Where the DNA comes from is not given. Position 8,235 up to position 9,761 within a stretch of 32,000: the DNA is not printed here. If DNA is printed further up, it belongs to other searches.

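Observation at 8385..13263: Translationally coupled four-gene membrane module of unknown function: FAD-oxidoreductase, GT2, MprF-flippase-like and 'YYY' (DUF2298/TIGR03662-like)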

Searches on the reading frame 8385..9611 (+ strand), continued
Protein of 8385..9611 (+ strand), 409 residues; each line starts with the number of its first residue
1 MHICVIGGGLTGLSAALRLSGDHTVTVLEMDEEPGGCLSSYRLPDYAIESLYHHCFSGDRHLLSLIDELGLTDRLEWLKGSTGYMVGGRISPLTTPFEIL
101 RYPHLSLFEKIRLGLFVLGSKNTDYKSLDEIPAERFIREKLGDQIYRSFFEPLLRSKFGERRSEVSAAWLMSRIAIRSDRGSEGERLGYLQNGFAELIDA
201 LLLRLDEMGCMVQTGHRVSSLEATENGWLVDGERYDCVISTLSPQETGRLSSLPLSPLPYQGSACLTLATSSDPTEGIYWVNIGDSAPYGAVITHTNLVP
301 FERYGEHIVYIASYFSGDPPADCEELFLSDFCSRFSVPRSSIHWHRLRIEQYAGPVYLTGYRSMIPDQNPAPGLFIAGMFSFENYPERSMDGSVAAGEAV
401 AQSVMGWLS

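Call 67: get_annotated_region(hit=H8, flank=6000)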
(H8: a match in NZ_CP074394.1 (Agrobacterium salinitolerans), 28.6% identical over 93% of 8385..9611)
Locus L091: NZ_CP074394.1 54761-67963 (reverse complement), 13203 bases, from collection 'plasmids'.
description: Agrobacterium salinitolerans strain DG3-1 plasmid pDG3-1a, complete sequence
organism: Agrobacterium salinitolerans (NCBI taxid 1183413)
taxonomy: Bacteria; Pseudomonadota; Alphaproteobacteria; Hyphomicrobiales; Rhizobiaceae; Agrobacterium; Agrobacterium salinitolerans
host: -; source: Cotton,tiaaue sample,root; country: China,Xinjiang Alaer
typing (MOB-suite, as given by PLSDB): conjugative; relaxase MOBP; mating-pair formation MPF_T
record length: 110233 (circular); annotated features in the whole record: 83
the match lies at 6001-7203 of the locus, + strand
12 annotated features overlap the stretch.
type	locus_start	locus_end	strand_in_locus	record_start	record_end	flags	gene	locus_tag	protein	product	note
CDS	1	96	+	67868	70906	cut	-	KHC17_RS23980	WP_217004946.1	glycosyltransferase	-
CDS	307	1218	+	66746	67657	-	-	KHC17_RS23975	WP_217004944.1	class I SAM-dependent methyltransferase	-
CDS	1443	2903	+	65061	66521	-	-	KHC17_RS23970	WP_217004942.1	UbiA family prenyltransferase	-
CDS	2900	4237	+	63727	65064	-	-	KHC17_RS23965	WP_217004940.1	FAD-binding oxidoreductase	-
CDS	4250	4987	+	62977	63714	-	-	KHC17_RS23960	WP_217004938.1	SDR family NAD(P)-dependent oxidoreductase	-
CDS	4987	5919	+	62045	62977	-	-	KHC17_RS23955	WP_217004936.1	NAD-dependent epimerase/dehydratase family protein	-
CDS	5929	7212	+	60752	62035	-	-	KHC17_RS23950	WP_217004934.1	NAD(P)/FAD-dependent oxidoreductase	-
CDS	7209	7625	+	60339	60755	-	-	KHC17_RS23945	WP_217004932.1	GtrA family protein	-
CDS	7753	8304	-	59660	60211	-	-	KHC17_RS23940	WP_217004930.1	hypothetical protein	-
CDS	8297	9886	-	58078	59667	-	-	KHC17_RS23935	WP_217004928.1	hypothetical protein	-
CDS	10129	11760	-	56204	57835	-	-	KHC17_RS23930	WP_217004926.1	hypothetical protein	-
CDS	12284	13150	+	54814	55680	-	-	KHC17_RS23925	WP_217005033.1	IS3 family transposase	-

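Call 68: get_annotated_region(hit=H6, flank=6000)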
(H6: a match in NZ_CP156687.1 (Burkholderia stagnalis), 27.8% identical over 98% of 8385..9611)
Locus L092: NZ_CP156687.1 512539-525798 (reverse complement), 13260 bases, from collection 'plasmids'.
description: Burkholderia stagnalis strain YJ-2 plasmid plas2, complete sequence
organism: Burkholderia stagnalis (NCBI taxid 1503054)
taxonomy: Bacteria; Pseudomonadota; Betaproteobacteria; Burkholderiales; Burkholderiaceae; Burkholderia; Burkholderia stagnalis
host: -; source: Bacterial cells,soils collected in Guangdong Province, China; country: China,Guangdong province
typing (MOB-suite, as given by PLSDB): non-mobilizable
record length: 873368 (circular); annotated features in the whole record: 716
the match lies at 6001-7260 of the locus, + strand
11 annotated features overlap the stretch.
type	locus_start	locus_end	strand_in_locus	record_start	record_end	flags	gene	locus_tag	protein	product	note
CDS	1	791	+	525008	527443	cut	-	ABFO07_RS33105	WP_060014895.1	hypothetical protein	-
CDS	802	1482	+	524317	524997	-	-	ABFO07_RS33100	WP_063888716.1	class I SAM-dependent methyltransferase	-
CDS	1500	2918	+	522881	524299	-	-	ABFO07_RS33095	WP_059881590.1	UbiA family prenyltransferase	-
CDS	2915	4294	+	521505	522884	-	-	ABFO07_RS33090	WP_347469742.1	FAD-binding oxidoreductase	-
CDS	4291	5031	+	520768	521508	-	-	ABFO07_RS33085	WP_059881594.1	SDR family oxidoreductase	-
CDS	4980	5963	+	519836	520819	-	-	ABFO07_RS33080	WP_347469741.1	SDR family oxidoreductase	-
CDS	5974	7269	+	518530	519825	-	-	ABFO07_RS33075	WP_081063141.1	NAD(P)/FAD-dependent oxidoreductase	-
CDS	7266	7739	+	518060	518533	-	-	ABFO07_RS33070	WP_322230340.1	GtrA family protein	GO:0000271 - polysaccharide biosynthetic process [Evidence IEA]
CDS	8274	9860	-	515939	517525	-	-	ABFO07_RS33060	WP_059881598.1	glycosyl hydrolase family 18 protein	GO:0005975 - carbohydrate metabolic process [Evidence IEA]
CDS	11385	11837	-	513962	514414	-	fabZ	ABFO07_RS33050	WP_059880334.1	3-hydroxyacyl-ACP dehydratase FabZ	-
CDS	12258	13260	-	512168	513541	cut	-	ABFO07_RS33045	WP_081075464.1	ATP-binding protein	-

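Call 72: search_protein_families(library=pfam, proteins=[L091:1443-2900:+, L091:2900-4234:+, L091:4250-4984:+, L091:4987-5916:+, L091:5929-7209:+, L091:7209-7622:+, L091:8297-9886:-, L091:10129-11760:-, L091:7753-8304:-], max_evalue=0.001)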
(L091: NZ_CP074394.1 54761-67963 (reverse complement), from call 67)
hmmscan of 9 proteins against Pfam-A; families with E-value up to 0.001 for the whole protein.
L091:1443-2900:+ (486 aa): 3 families
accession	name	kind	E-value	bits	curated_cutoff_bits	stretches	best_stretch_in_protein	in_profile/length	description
PF01040.23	UbiA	-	3.6e-27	95.7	34.2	1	219-461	9-241/250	UbiA prenyltransferase family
PF12710.13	HAD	-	6.8e-10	40.1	27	1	22-159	3-187/189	haloacid dehalogenase-like hydrolase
PF00702.32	Hydrolase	-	1.3e-05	26.2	26.4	0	58-158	78-185/191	haloacid dehalogenase-like hydrolase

L091:2900-4234:+ (445 aa): 1 family
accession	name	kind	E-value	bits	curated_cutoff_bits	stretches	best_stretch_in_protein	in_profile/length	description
PF01565.28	FAD_binding_4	-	1e-17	64.5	26.4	1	23-156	4-138/139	FAD binding domain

L091:4250-4984:+ (245 aa): 3 families
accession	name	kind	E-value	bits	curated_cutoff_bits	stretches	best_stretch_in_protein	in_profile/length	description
PF00106.31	adh_short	-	1.7e-28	99.9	26.6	1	3-191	3-190/195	short chain dehydrogenase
PF13561.12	adh_short_C2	-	1.4e-25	90.7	27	1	7-196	1-189/236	Enoyl-(Acyl carrier protein) reductase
PF08659.16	KR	-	2.6e-05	24.7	22.6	1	3-162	3-161/180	KR domain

L091:4987-5916:+ (310 aa): 10 families
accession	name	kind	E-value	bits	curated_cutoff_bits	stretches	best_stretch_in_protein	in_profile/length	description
PF01370.27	Epimerase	-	6.4e-21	75.3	20.9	1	4-206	1-230/240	NAD dependent epimerase/dehydratase family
PF01073.25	3Beta_HSD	-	8.6e-13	48.4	22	1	5-199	1-227/280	3-beta hydroxysteroid dehydrogenase/isomerase family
PF13460.12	NAD_binding_10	-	1e-08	35.7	27.2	1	8-151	1-144/184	NAD(P)H-binding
PF07993.18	NAD_binding_4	-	4e-07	29.9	20.1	0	124-167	175-218/258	Male sterility protein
PF04321.23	RmlD_sub_bind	-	2.2e-06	27.4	27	1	3-227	2-228/287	RmlD substrate binding domain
PF00056.29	Ldh_1_N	-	8.8e-05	23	27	1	3-137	2-140/141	lactate/malate dehydrogenase, NAD binding domain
PF16363.11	GDP_Man_Dehyd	-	0.00023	21.2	27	0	6-118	2-132/332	GDP-mannose 4,6 dehydratase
PF01113.26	DapB_N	-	0.00037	21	25.6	1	3-72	2-71/124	Dihydrodipicolinate reductase, N-terminus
PF02719.21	Polysacc_synt_2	-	0.0008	19.1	20.2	0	4-142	1-154/293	Polysaccharide biosynthesis protein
PF01118.30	Semialdhyde_dh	-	0.00093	20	26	0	3-75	1-73/121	Semialdehyde dehydrogenase, NAD binding domain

L091:5929-7209:+ (427 aa): 11 families
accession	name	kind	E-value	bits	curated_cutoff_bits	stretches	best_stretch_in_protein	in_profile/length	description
PF01593.30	Amino_oxidase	-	3e-28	99.7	19.8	1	13-356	3-366/443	Flavin containing amine oxidoreductase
PF01266.30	DAO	-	4.7e-14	53.1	27.9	2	3-38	1-37/353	FAD dependent oxidoreductase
PF13450.12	NAD_binding_8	-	2.1e-10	41.1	21.9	1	6-71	1-68/68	NAD(P)-binding Rossmann-like domain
PF12831.13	FAD_oxidored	-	1.1e-09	38.6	27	1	4-41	2-39/416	FAD dependent oxidoreductase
PF03486.20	HI0933_like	-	9.5e-09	35.5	50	1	3-36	2-35/244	HI0933-like protein Rossmann domain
PF00070.33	Pyr_redox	-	6.3e-07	30.3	22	0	3-35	1-33/82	Pyridine nucleotide-disulphide oxidoreductase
PF00890.30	FAD_binding_2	-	1.1e-06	28.6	20.4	1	4-42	2-39/414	FAD binding domain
PF07992.20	Pyr_redox_2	-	2.4e-06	27.6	26.1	1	3-33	2-32/291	Pyridine nucleotide-disulphide oxidoreductase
PF05834.18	Lycopene_cycl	-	9.9e-05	22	23.4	0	4-33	2-33/380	Lycopene cyclase protein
PF01262.27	AlaDh_PNT_C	-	0.00053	19.9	23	1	2-32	29-59/214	Alanine dehydrogenase/PNT, C-terminal domain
PF03721.20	UDPG_MGDP_dh_N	-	0.00062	19.8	27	0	3-34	2-33/187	UDP-glucose/GDP-mannose dehydrogenase family, NAD binding domain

L091:7209-7622:+ (138 aa): 1 family
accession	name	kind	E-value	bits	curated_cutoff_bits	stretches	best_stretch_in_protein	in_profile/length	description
PF04138.20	GtrA_DPMS_TM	-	3.2e-16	60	26.1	1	15-135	1-117/117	GtrA/DPMS, transmembrane domain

L091:8297-9886:- (529 aa): 0 families

L091:10129-11760:- (543 aa): 0 families

L091:7753-8304:- (183 aa): 0 families

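Call 74: search_protein_families(library=ncbifam, proteins=[L091:5929-7209:+, L092:5974-7266:+], max_evalue=1e-8)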
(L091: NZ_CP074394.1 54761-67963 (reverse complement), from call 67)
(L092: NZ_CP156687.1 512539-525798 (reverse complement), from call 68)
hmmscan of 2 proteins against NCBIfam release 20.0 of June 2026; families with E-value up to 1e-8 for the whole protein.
L091:5929-7209:+ (427 aa): 15 families
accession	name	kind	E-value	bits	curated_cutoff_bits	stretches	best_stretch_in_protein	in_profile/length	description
NF005560.0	PRK07233.1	equivalog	4.3e-153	510.2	252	1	3-426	2-429/435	hypothetical protein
TIGR03467.1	HpnE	equivalog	5.7e-25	88.5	283.05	1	4-399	1-402/430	hydroxysqualene dehydroxylase HpnE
NF005548.0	PRK07208.1-4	equivalog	1.7e-20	73.1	389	1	2-386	4-408/488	hypothetical protein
NF005545.0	PRK07208.1-1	equivalog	1.8e-17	62.9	451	0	189-386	212-419/504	hypothetical protein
NF005547.0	PRK07208.1-3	equivalog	7e-14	51.4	380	1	3-379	6-392/465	hypothetical protein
NF045637.1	carotdesatCrtDProt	equivalog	1.3e-13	50.4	580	0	4-40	1-37/485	1-hydroxycarotenoid 3,4-desaturase CrtD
TIGR02734.1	crtI_fam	subfamily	1.5e-13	50.3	238.1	0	4-43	1-40/504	phytoene desaturase family protein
NF058655.1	CrtID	equivalog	2.3e-11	43.2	640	0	194-284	214-305/478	bifunctional phytoene desaturase/3,4-desaturase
TIGR02733.1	desat_CrtD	equivalog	8e-11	41.3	549.7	0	3-43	3-43/492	C-3',4' desaturase CrtD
NF001933.0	PRK00711.1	subfamily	7.6e-10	38.4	383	0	3-37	2-36/429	D-amino acid dehydrogenase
TIGR02731.1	phytoene_desat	equivalog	2.8e-09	36.2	569.4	0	3-263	1-283/453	15-cis-phytoene desaturase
TIGR02732.1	zeta_caro_desat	equivalog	6e-09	35.3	622.15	0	3-89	1-88/474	9,9'-di-cis-zeta-carotene desaturase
NF008845.0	PRK11883.1-5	equivalog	8.1e-09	34.3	560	0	3-94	6-104/468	protoporphyrinogen oxidase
NF045689.1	BCarotKetCrtO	equivalog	8.3e-09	34.5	1000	0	4-59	6-61/563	beta-carotene ketolase CrtO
TIGR00562.1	proto_IX_ox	equivalog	8.8e-09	34.4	97.85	0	2-133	3-142/470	protoporphyrinogen oxidase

L092:5974-7266:+ (431 aa): 12 families
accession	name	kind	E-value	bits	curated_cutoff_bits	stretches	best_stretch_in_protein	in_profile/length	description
NF005560.0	PRK07233.1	equivalog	1.3e-164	548.2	252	1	10-430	3-427/435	hypothetical protein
TIGR03467.1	HpnE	equivalog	4.8e-28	98.6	283.05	1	10-405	1-402/430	hydroxysqualene dehydroxylase HpnE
NF005547.0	PRK07208.1-3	equivalog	1.5e-21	76.7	380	1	7-320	4-323/465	hypothetical protein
NF005548.0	PRK07208.1-4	equivalog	4.4e-21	75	389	1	6-323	2-336/488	hypothetical protein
NF005545.0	PRK07208.1-1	equivalog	7.8e-15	54.2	451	1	3-185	3-181/504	hypothetical protein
TIGR02734.1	crtI_fam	subfamily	2e-12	46.6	238.1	0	10-53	1-44/504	phytoene desaturase family protein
TIGR02731.1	phytoene_desat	equivalog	2.6e-11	43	569.4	1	10-248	2-256/453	15-cis-phytoene desaturase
NF008841.0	PRK11883.1-1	equivalog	6.5e-10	38.5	517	0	8-87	4-86/453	protoporphyrinogen oxidase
TIGR00562.1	proto_IX_ox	equivalog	1e-09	37.5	97.85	1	8-105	3-105/470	protoporphyrinogen oxidase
NF058655.1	CrtID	equivalog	1.6e-09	37.1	640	0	10-53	1-44/478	bifunctional phytoene desaturase/3,4-desaturase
NF005546.0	PRK07208.1-2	equivalog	2.1e-09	36.5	418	0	9-56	6-56/527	hypothetical protein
NF009410.0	PRK12771.1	subfamily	7e-09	34.8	516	1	9-45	140-176/566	NAD(P)-binding protein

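Call 82: predict_structure(alignment_id=A4)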
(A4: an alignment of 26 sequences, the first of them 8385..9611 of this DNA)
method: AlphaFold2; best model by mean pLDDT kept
length: 409 residues; sequences in the alignment: 26
mean_pLDDT: 84.7   pTM: 0.88
mean pLDDT of the five models: 84.7, 83.7, 72.7, 70.8, 69.9
residues with pLDDT >= 90: 179; 70-90: 179; 50-70: 48; < 50: 3
segments of 3 or more residues with pLDDT < 50: none
pLDDT, mean of each block of 10 residues (from residue 1): 94 97 96 71 57 79 96 86 72 72 85 85 88 95 90 81 91 70 72 86 97 96 95 98 94 91 83 76 63 54 77 79 88 87 85 85 93 95 89 96 86
secondary structure, 60 per line:
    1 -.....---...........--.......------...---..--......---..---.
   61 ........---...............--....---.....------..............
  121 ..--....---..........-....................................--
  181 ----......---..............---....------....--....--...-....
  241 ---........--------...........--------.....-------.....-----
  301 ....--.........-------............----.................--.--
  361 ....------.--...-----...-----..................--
elements in order: E2-6 H10-19 E23-29 H48-51 H60-68 E75-86 E89-92 H96-100 H107-122 H125-128 H133-141 H143-164 H167-178 E185-190 H194-207 E211-214 E221-224 E227-230 E233-235 E237-240 H244-251 E260-270 E279-283 E291-295 H301-304 E307-315 H323-334 E342-355 H361-364 E374-376 H390-407

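Call 85: fold_search(model_id=the predicted structure, library=pdb)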
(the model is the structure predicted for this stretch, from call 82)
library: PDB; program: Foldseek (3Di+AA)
matches with E <= 10: 1725; with E <= 0.001: 863
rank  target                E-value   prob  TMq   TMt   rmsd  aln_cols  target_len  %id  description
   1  5mog_A                4.6e-22  1.00  0.78  0.70   4.5       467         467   17  Oryza sativa phytoene desaturase inhibited by norflurazon (released 2017-07-12)
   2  2ivd_B                4.6e-22  1.00  0.76  0.70   5.2       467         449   18  Structure of protoporphyrinogen oxidase from Myxococcus xanthus with acifluorfen (released 2006-10-17)
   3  3lov                  5.9e-22  1.00  0.75  0.68   5.7       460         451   19  Crystal structure of Putative protoporphyrinogen oxidase (YP_001813199.1) from Exiguobacterium sp. 255-15 at 2.06 A reso (released 2010-02-23)
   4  5mog_E                9.4e-22  1.00  0.78  0.70   4.5       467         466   17  Oryza sativa phytoene desaturase inhibited by norflurazon (released 2017-07-12)
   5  9a78_B                1.1e-21  1.00  0.76  0.67   5.1       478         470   16  Integrative model of SYFB-CGOX by crosslinking MS and deep learning (released 2024-09-18)
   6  2ive_B                1.5e-21  1.00  0.75  0.69   5.1       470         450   17  Structure of protoporphyrinogen oxidase from Myxococcus xanthus (released 2006-10-17)
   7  5mog_C                1.7e-21  1.00  0.78  0.69   4.5       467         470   17  Oryza sativa phytoene desaturase inhibited by norflurazon (released 2017-07-12)
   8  5mog_B                3.0e-21  1.00  0.78  0.69   4.5       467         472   17  Oryza sativa phytoene desaturase inhibited by norflurazon (released 2017-07-12)
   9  3i6d_B                8.6e-21  1.00  0.74  0.72   5.1       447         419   17  Crystal structure of PPO from bacillus subtilis with AF (released 2009-12-08)
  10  7eme_B                9.6e-21  1.00  0.67  0.67   5.5       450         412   16  Putative Leptospira interrogans recombinant L-amino acid oxidase (released 2021-08-18)
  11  3i6d_A                2.3e-20  1.00  0.75  0.74   4.6       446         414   16  Crystal structure of PPO from bacillus subtilis with AF (released 2009-12-08)
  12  2ive_A                3.7e-20  1.00  0.75  0.69   5.2       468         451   18  Structure of protoporphyrinogen oxidase from Myxococcus xanthus (released 2006-10-17)
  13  7eme_A                7.0e-20  1.00  0.67  0.67   5.6       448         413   16  Putative Leptospira interrogans recombinant L-amino acid oxidase (released 2021-08-18)
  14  2ivd_A                7.9e-20  1.00  0.76  0.70   5.3       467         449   18  Structure of protoporphyrinogen oxidase from Myxococcus xanthus with acifluorfen (released 2006-10-17)
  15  4ivm                  1.3e-19  1.00  0.72  0.64   5.7       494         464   18  Structure of human protoporphyrinogen IX oxidase(R59G) (released 2013-03-06)
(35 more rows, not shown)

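Call 99: get_annotated_region(hit=H4, flank=7000)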
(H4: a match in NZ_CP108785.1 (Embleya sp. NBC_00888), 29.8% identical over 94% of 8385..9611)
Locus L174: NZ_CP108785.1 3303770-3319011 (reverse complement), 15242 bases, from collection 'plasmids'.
description: Embleya sp. NBC_00888 plasmid unnamed1, complete sequence
organism: Embleya sp. NBC_00888 (NCBI taxid 2975960)
taxonomy: Bacteria; Actinomycetota; Actinomycetes; Kitasatosporales; Streptomycetaceae; Embleya; Embleya sp. NBC 00888
host: -; source: -; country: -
typing (MOB-suite, as given by PLSDB): mobilizable; relaxase MOBP
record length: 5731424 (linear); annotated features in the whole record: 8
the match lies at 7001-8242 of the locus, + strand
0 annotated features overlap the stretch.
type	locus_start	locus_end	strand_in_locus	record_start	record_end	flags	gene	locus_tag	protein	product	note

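Call 100: get_annotated_region(hit=H10, flank=7000)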
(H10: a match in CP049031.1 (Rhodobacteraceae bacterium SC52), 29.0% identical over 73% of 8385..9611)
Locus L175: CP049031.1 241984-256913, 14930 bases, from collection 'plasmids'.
description: Rhodobacteraceae bacterium SC52 plasmid pSC52_3, complete sequence
organism: Rhodobacteraceae bacterium SC52 (NCBI taxid 2745590)
taxonomy: Bacteria; Pseudomonadota; Alphaproteobacteria; Rhodobacterales; Paracoccaceae; ; Rhodobacteraceae bacterium SC52
host: -; source: Apostichopus japonicus,pure culture,Intestine content; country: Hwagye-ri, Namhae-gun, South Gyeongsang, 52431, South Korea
typing (MOB-suite, as given by PLSDB): non-mobilizable
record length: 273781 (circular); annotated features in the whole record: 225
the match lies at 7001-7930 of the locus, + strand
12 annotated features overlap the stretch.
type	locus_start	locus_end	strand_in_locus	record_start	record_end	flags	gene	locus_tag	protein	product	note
CDS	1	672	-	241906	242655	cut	-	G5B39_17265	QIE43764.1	hypothetical protein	-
CDS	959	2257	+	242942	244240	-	-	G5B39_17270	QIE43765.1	hypothetical protein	-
CDS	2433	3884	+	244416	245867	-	-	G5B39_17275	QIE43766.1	UbiA family prenyltransferase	-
CDS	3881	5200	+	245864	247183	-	-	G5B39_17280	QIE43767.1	FAD-binding oxidoreductase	-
CDS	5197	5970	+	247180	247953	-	-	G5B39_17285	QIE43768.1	SDR family NAD(P)-dependent oxidoreductase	-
CDS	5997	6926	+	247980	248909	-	-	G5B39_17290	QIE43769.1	NAD-dependent epimerase/dehydratase family protein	-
CDS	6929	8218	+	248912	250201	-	-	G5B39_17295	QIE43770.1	NAD(P)/FAD-dependent oxidoreductase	-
CDS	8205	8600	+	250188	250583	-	-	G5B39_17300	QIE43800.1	GtrA family protein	-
CDS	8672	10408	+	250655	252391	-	-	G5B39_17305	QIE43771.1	hypothetical protein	-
CDS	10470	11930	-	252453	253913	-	-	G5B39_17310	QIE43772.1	glycosyltransferase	-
CDS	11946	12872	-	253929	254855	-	-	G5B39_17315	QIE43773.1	NAD-dependent epimerase/dehydratase family protein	-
CDS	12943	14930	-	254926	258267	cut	-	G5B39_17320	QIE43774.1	glycosyltransferase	-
